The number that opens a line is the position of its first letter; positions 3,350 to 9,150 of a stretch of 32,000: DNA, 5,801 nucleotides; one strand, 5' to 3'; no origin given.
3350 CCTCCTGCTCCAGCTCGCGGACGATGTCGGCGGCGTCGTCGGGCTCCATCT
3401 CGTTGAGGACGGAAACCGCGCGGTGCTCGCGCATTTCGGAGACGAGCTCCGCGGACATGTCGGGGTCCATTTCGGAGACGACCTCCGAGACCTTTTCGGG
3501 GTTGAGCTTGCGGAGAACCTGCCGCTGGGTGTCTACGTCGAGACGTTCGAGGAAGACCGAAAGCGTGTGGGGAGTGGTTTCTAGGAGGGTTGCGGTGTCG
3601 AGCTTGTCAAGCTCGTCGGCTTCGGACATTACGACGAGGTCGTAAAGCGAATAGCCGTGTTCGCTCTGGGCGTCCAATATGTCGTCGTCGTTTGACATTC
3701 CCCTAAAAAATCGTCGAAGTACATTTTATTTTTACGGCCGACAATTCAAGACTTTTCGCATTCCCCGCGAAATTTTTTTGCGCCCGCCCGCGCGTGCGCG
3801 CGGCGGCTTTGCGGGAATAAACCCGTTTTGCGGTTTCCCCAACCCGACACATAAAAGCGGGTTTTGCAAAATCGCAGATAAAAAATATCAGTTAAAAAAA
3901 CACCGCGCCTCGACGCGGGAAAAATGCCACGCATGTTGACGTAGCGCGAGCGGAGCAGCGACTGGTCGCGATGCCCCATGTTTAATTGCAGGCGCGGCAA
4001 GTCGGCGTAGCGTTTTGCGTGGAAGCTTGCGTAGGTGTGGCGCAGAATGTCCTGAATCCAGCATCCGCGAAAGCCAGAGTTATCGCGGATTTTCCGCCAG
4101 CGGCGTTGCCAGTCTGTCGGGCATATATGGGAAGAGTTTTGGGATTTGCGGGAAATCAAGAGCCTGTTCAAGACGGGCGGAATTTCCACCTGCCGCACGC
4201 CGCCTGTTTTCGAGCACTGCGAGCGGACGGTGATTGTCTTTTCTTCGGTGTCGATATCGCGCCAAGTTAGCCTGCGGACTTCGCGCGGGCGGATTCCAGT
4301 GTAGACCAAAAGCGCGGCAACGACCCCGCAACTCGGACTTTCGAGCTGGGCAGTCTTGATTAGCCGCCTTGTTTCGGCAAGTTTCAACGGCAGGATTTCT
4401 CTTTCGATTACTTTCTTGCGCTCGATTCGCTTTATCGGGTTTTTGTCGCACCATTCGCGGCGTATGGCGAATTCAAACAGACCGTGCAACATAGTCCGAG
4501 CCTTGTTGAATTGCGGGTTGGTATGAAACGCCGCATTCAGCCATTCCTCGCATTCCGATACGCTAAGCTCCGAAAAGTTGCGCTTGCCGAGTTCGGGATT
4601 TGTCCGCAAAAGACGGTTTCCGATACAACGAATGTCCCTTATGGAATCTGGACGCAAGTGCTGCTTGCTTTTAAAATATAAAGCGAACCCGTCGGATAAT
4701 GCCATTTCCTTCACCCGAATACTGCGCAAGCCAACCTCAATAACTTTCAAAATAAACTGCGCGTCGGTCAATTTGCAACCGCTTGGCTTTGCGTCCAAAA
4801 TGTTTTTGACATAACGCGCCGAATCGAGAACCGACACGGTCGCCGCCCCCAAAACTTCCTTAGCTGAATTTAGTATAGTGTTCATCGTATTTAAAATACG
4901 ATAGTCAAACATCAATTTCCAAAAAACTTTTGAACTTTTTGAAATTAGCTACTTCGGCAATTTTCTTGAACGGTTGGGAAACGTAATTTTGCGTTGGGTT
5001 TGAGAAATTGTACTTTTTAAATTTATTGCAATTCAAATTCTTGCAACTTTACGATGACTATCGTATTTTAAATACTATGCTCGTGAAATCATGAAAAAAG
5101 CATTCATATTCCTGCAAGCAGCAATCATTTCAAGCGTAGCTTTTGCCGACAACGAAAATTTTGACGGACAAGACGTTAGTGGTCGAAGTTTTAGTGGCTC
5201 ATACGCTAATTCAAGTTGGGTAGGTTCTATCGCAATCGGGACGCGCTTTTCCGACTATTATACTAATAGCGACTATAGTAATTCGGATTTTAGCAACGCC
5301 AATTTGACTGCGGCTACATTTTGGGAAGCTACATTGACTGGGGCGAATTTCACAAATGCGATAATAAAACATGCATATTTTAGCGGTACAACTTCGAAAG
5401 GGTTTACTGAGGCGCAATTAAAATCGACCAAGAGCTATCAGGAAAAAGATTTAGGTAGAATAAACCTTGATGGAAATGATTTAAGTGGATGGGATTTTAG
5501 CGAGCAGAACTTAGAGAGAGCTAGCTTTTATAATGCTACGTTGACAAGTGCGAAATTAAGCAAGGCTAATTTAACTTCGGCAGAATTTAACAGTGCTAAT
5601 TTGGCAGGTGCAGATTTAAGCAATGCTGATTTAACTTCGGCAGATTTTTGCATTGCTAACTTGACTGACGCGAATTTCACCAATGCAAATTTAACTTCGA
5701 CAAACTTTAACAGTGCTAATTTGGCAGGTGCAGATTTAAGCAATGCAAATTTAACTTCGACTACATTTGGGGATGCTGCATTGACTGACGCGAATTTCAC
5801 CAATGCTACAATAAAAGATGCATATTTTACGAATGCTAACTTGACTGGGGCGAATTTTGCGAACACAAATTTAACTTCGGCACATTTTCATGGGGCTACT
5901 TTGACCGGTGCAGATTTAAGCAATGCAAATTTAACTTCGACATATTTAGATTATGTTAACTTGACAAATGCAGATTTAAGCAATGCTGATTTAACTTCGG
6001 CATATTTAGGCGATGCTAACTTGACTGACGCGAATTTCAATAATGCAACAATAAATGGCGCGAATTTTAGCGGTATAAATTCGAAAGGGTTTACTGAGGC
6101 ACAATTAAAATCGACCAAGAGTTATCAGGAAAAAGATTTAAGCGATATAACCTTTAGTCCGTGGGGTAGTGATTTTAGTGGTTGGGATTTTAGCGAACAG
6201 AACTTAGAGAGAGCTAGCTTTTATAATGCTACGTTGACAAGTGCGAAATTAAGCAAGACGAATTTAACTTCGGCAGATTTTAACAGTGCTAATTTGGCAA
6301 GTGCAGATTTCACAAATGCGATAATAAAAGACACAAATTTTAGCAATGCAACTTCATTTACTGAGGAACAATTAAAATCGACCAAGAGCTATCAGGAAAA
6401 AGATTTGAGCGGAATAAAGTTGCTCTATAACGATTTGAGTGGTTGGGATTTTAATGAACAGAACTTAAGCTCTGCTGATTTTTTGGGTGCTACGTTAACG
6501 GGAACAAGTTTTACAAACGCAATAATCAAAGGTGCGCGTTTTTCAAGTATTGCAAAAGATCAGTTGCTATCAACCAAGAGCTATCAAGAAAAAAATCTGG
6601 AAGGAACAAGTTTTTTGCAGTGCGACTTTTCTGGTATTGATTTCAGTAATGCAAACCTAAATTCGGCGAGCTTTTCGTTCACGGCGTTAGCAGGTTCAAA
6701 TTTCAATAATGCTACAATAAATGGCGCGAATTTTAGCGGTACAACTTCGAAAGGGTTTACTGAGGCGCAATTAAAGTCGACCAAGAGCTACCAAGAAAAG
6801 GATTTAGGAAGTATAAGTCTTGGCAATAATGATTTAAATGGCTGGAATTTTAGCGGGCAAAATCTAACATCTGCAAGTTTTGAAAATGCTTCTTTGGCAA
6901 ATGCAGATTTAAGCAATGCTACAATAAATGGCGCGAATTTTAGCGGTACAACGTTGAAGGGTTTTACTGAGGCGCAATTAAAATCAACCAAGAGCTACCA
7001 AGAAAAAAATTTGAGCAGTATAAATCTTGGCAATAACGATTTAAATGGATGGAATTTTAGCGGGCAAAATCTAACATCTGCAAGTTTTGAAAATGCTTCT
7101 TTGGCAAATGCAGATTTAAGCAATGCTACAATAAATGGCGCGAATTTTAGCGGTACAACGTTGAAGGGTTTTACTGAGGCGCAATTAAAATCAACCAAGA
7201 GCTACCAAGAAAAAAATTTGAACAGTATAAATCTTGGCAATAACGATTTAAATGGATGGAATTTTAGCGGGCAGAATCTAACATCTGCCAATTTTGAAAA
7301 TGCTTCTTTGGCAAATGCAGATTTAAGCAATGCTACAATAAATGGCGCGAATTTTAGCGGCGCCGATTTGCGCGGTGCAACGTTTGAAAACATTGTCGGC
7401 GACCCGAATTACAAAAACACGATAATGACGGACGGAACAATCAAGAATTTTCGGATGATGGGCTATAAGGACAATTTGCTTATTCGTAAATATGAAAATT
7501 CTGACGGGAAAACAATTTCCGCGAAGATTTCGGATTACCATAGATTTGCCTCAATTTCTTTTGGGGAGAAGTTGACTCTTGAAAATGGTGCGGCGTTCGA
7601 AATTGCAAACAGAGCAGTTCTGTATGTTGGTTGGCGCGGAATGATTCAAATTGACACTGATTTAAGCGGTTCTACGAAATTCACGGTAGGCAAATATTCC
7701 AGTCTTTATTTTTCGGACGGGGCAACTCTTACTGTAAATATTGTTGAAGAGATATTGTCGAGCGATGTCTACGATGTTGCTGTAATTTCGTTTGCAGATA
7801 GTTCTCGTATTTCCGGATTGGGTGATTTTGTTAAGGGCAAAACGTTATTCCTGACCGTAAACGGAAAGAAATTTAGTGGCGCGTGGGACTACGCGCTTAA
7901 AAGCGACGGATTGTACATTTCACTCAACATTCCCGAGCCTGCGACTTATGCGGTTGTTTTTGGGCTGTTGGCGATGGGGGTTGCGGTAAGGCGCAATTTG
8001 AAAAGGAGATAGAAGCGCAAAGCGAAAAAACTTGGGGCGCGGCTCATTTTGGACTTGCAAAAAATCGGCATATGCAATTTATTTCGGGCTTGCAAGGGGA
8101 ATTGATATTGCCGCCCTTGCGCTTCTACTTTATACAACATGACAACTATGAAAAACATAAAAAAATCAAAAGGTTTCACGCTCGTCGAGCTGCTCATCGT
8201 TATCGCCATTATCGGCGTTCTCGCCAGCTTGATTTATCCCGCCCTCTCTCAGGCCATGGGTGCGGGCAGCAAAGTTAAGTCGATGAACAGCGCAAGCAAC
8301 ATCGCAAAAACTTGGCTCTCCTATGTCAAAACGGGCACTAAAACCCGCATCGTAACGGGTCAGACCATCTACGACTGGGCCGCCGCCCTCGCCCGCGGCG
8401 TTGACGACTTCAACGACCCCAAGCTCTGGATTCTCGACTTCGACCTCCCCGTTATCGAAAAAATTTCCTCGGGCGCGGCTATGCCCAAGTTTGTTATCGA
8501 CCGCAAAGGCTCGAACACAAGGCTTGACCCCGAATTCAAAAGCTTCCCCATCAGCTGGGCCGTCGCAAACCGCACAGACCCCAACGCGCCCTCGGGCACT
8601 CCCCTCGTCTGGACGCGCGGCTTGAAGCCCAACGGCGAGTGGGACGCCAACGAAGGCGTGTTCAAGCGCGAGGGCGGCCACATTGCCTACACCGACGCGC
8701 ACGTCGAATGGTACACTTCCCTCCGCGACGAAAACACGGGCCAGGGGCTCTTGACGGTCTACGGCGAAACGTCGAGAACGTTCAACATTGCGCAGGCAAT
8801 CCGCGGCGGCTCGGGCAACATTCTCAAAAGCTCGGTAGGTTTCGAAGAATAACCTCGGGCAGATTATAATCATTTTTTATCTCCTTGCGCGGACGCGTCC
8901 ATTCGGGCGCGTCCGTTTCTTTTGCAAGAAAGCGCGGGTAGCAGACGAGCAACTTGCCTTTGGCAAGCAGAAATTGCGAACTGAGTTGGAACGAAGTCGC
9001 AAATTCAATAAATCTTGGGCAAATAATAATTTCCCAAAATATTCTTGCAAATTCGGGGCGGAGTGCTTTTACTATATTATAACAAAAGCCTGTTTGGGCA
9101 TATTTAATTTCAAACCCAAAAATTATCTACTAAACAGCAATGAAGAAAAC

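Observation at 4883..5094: Candidate invertible promoter (phase-variation switch) between a tyrosine recombinase and a PEP-CTERM surface-protein gene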

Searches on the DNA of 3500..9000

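Call 63: search_rna_families(source=window, start=3500, end=9000, threshold=evalue, max_evalue=1)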
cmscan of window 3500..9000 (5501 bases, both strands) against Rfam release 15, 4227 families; matches with E-value up to 1: 1.
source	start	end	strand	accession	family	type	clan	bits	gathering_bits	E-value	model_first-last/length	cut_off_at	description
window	3893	3954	-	RF02837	anti-hemB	Gene; sRNA;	-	18.5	49.5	0.78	1-81/81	no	Burkholderia RNA 7 (anti-hemB)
